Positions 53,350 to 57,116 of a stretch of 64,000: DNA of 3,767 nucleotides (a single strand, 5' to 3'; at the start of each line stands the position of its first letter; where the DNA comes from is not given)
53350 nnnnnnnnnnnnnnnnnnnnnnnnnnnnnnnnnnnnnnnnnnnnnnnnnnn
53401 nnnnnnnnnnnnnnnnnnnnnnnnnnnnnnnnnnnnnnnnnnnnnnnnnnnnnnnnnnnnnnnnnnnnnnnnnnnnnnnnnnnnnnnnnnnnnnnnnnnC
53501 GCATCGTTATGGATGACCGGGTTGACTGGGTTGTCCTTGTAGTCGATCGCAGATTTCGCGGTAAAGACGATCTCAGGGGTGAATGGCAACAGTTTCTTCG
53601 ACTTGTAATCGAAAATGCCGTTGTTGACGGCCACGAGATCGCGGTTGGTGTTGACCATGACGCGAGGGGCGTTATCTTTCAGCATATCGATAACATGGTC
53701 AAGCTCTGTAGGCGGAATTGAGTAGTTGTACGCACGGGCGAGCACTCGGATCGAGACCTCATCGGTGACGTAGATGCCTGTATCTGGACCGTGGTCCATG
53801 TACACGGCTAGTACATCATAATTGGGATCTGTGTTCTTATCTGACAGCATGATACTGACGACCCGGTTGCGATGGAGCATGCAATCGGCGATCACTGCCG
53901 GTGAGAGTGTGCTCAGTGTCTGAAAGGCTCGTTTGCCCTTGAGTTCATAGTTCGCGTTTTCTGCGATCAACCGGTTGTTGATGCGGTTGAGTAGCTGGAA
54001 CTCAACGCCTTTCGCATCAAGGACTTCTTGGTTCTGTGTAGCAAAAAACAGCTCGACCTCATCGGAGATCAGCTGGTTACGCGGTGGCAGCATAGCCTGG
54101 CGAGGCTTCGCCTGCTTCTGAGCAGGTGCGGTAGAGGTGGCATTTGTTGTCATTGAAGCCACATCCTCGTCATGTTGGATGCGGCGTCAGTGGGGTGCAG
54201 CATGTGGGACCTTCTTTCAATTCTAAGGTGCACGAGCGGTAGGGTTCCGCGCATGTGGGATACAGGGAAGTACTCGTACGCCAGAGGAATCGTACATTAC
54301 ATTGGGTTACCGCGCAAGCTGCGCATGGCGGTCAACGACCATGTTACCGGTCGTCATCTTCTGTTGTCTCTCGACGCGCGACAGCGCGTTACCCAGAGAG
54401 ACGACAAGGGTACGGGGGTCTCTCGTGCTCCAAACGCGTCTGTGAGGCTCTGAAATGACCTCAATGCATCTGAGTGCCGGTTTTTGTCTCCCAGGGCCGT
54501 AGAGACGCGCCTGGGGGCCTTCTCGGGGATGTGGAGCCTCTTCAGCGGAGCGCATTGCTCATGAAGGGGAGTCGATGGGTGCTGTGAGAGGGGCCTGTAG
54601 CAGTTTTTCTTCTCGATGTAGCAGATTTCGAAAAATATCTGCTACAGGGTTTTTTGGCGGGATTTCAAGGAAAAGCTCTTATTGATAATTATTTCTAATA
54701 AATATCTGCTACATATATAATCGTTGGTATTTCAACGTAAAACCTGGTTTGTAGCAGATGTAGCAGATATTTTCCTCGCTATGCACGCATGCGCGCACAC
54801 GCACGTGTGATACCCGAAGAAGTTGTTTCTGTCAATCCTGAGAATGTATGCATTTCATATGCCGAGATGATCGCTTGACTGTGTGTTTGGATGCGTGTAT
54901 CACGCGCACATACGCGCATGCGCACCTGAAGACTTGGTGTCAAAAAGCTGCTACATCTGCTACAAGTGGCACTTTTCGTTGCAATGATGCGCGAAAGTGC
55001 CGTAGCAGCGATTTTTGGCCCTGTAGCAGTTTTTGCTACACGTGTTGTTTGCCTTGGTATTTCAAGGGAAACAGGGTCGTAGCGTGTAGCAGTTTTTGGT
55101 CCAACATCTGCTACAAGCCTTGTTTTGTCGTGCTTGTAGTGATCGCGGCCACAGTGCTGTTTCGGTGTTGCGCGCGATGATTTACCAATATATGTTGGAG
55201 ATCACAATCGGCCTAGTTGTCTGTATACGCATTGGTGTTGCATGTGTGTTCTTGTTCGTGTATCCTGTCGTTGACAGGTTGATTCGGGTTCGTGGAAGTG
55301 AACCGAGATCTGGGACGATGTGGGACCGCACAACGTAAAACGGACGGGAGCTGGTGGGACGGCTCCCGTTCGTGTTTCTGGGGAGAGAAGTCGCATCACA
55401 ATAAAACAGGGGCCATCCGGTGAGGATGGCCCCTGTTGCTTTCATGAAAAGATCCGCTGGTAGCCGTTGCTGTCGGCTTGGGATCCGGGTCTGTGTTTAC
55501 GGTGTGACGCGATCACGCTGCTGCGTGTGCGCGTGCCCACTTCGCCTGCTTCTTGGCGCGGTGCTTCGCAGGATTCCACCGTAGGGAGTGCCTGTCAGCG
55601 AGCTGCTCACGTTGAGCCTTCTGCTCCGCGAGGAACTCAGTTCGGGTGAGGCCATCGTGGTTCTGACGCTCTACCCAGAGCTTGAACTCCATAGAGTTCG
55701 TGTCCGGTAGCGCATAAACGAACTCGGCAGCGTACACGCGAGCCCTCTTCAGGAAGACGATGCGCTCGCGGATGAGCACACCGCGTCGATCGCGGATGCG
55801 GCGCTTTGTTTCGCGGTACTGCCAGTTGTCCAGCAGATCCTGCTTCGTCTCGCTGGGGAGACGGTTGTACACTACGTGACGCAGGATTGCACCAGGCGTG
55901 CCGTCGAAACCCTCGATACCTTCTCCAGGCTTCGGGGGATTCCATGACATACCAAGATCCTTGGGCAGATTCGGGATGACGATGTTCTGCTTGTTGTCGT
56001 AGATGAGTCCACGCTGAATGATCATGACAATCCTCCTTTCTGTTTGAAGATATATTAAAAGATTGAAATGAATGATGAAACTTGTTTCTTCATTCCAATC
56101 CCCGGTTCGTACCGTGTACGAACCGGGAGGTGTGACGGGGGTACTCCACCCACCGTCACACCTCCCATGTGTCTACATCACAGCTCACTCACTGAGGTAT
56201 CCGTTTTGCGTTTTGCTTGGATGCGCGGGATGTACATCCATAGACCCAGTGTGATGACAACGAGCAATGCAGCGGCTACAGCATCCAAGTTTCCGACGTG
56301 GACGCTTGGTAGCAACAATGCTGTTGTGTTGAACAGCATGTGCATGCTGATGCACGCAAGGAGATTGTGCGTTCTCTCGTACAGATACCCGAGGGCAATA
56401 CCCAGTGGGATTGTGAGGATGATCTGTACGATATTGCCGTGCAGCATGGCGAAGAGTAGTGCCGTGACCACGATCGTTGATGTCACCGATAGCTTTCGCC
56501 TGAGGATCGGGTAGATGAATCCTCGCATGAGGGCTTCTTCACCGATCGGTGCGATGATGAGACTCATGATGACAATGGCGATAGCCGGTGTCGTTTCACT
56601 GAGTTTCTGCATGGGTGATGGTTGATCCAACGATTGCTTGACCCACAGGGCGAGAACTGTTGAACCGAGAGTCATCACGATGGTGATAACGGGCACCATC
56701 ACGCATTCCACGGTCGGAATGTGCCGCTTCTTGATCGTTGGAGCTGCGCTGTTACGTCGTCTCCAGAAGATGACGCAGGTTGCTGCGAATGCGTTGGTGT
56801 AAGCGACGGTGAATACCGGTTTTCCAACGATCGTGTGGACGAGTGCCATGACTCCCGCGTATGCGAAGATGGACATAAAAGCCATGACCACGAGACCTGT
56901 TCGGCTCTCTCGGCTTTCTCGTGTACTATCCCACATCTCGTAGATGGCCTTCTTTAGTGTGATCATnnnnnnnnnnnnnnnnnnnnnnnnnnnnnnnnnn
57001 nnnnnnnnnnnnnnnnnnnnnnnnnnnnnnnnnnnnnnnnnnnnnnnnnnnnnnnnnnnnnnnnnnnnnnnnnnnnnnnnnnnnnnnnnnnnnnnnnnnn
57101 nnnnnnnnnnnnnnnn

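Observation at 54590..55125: Iteron-type origin next to the D5-like primase-helicase and family-B polymerase genes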

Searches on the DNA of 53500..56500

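Call 12: search_rna_families(source=window, start=53500, end=56500, threshold=evalue, max_evalue=1)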
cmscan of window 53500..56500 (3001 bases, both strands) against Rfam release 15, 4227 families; matches with E-value up to 1: 3.
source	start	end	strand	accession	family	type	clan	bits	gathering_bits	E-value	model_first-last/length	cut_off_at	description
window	55388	55441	+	RF02066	STnc320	Gene; sRNA;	-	22.9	50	0.34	1-55/55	no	Salmonella enterica sRNA STnc320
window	55411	55431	+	RF02448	SpR20_sRNA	Gene; sRNA;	-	19.3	45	0.66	22-42/45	no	Streptococcus sRNA SpR20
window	53929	53993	-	RF01933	bxd_5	Gene; lncRNA;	-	16.9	50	0.71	1-57/57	no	Bithoraxoid conserved region 5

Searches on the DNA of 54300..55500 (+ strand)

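Call 9: search_dna_similar(query=window:54300-55500:+, collection=phages, mode=distant, max_rows=30)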
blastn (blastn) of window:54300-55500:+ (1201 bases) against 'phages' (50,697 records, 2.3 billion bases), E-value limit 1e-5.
No match.

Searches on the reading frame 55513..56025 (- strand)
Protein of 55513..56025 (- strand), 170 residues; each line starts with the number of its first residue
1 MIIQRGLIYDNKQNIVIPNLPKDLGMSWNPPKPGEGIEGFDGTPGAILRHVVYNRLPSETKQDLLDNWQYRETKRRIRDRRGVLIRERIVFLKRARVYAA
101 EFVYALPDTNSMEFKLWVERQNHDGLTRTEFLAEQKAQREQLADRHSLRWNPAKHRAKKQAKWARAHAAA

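Call 10: search_protein_families(library=pfam, proteins=[window:55513-56025:-], max_evalue=0.01)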
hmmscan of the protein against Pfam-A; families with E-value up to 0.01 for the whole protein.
window:55513-56025:- (170 aa): 0 families

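Call 22: search_protein_families(library=phrogs, proteins=[window:55513-56025:-], max_evalue=0.001)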
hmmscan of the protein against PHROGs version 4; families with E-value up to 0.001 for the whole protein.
window:55513-56025:- (170 aa): 0 families

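Call 26: search_solved_structures(query=window:55513-56025:-, max_evalue=10)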
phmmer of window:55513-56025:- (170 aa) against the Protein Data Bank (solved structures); distinct sequences matched with E-value up to 10: 3.
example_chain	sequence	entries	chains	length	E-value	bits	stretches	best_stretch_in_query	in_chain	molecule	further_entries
7pnt_U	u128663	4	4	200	0.14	15.2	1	90-166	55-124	28S ribosomal protein S26, mitochondrial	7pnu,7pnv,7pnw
6nu2_AU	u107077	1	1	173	0.28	14.2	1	111-166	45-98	28S ribosomal protein S26, mitochondrial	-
9ojm_U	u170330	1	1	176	0.31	14.1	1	111-166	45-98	Small ribosomal subunit protein mS26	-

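Call 58: find_homologous_proteins(query=window:55513-56025:-, max_evalue=0.001)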
Query window:55513-56025:- (170 aa): 15 proteins with E <= 0.001 among 52 candidates.
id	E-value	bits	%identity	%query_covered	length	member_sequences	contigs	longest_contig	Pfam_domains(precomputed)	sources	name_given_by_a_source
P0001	1.4e-100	352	92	99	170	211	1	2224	-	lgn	-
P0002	7.9e-98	343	94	92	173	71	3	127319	-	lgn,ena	-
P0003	1.1e-97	343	92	99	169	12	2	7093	-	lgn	-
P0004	5.2e-97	340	93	92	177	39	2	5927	-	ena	-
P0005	7.8e-97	340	93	92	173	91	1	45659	-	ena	-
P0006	4.0e-85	302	80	99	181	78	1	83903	-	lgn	-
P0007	1.9e-70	254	72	93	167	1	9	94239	-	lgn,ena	-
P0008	4.5e-68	246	95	65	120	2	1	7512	-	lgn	-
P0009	4.9e-63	230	64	95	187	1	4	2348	-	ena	-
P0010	6.6e-60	220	62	91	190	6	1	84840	-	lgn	-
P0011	1.1e-59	219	63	100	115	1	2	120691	-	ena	-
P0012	2.6e-59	218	60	91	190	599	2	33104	-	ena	-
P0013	9.5e-58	213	61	91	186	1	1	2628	-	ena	-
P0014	3.3e-24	104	61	65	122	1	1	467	-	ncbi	-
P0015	1.4e-16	79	86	26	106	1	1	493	-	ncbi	-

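Call 65: predict_structure(alignment_id=A2)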
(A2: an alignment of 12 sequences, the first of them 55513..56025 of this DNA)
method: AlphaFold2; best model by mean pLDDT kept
length: 170 residues; sequences in the alignment: 12
mean_pLDDT: 80.8   pTM: 0.62
mean pLDDT of the five models: 80.8, 76.3, 75.4, 57.5, 53.8
residues with pLDDT >= 90: 29; 70-90: 113; 50-70: 28; < 50: 0
segments of 3 or more residues with pLDDT < 50: none
pLDDT, mean of each block of 10 residues (from residue 1): 81 78 63 68 87 87 92 92 90 86 89 84 79 82 66 76 74
secondary structure, 60 per line:
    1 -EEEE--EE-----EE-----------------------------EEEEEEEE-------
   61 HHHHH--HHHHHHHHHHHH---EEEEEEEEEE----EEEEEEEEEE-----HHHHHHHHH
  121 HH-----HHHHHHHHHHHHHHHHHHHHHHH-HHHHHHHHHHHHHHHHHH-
elements in order: E2-5 E46-53 H61-65 H68-79 E83-92 E97-106 H112-122 H128-150 H152-169

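Call 69: fold_search(model_id=the predicted structure, library=pdb)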
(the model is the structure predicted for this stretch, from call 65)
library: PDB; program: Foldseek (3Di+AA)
matches with E <= 10: 556; with E <= 0.001: 0
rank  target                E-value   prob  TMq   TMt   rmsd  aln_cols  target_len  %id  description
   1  3onr_B                1.1e-01  0.20  0.19  0.33   5.8        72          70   14  Crystal structure of the calcium chelating immunodominant antigen, calcium dodecin (Rv0379),from Mycobacterium tubercu (released 2011-03-16)
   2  3onr_A                1.6e-01  0.16  0.19  0.33   5.7        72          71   14  Crystal structure of the calcium chelating immunodominant antigen, calcium dodecin (Rv0379),from Mycobacterium tubercu (released 2011-03-16)
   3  9qs7_B                1.7e-01  0.63  0.24  0.21   9.7        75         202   12  AcuB,Acetoin utilization protein (released 2026-02-18)
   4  3dlu_B                1.8e-01  0.28  0.19  0.32   9.9        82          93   21  Structures of SRP54 and SRP19, the two proteins assembling the ribonucleic core of the Signal Recognition Particle fro (released 2008-11-04)
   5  9ome_A                2.5e-01  0.77  0.28  0.56   3.3        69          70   12  CryoEM structure of FPM13 (released 2026-03-18)
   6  3onr_J                2.5e-01  0.20  0.20  0.39   5.5        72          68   14  Crystal structure of the calcium chelating immunodominant antigen, calcium dodecin (Rv0379),from Mycobacterium tubercu (released 2011-03-16)
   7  7dl8_B                2.6e-01  0.63  0.27  0.40   9.4        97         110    9  Crystal structure of ALBA1 from Trypanosoma brucei (released 2021-06-23)
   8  9s4v_A                2.8e-01  0.54  0.24  0.19   9.5        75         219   12  AcuB from Bacillus subtilis with AMP and ADP (released 2026-02-25)
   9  3onr_D                2.8e-01  0.18  0.20  0.39   5.4        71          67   14  Crystal structure of the calcium chelating immunodominant antigen, calcium dodecin (Rv0379),from Mycobacterium tubercu (released 2011-03-16)
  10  3n0v_A                4.4e-01  0.44  0.20  0.13   6.0        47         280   11  Crystal structure of a formyltetrahydrofolate deformylase (PP_0327) from PSEUDOMONAS PUTIDA KT2440 at 2.25 A resolutio (released 2010-06-16)
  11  9qs7_A                4.4e-01  0.41  0.24  0.20   9.6        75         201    9  AcuB,Acetoin utilization protein (released 2026-02-18)
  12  5gpy_A                4.4e-01  0.09  0.18  0.17   7.3        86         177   16  Crystal structure of the human TFIIE complex (released 2016-11-02)
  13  5xy3_X                4.7e-01  0.15  0.17  0.26   8.5        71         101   14  Large subunit of Trichomonas vaginalis ribosome (released 2017-08-30)
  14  3n0v_B                5.3e-01  0.44  0.20  0.13   4.0        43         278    9  Crystal structure of a formyltetrahydrofolate deformylase (PP_0327) from PSEUDOMONAS PUTIDA KT2440 at 2.25 A resolutio (released 2010-06-16)
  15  3dlu_A                5.7e-01  0.12  0.18  0.30  12.2       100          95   21  Structures of SRP54 and SRP19, the two proteins assembling the ribonucleic core of the Signal Recognition Particle fro (released 2008-11-04)
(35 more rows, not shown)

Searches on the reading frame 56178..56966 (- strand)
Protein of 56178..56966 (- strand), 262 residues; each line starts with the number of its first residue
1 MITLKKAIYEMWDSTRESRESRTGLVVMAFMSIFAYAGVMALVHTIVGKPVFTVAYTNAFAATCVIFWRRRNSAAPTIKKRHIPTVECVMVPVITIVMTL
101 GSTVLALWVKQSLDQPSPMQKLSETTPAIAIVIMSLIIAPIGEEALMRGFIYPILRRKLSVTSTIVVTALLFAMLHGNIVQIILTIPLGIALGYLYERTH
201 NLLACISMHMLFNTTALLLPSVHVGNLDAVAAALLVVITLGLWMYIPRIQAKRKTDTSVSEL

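Call 10: search_protein_families(library=pfam, proteins=[window:56178-56966:-], max_evalue=0.01)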
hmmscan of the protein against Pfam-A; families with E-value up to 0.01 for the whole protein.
window:56178-56966:- (262 aa): 1 family
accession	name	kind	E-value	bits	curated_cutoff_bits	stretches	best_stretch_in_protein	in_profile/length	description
PF02517.21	Rce1-like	-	4.5e-22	78.6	22.4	1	128-214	4-92/93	Type II CAAX prenyl endopeptidase Rce1-like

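Call 22: search_protein_families(library=phrogs, proteins=[window:56178-56966:-], max_evalue=0.001)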
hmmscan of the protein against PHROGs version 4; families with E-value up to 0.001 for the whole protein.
window:56178-56966:- (262 aa): 2 families
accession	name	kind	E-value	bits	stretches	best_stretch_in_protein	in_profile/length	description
phrog_28058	-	unknown function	3.7e-07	31.1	1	107-216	113-226/258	-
phrog_33900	-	unknown function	0.00054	20.7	0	176-252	246-322/328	-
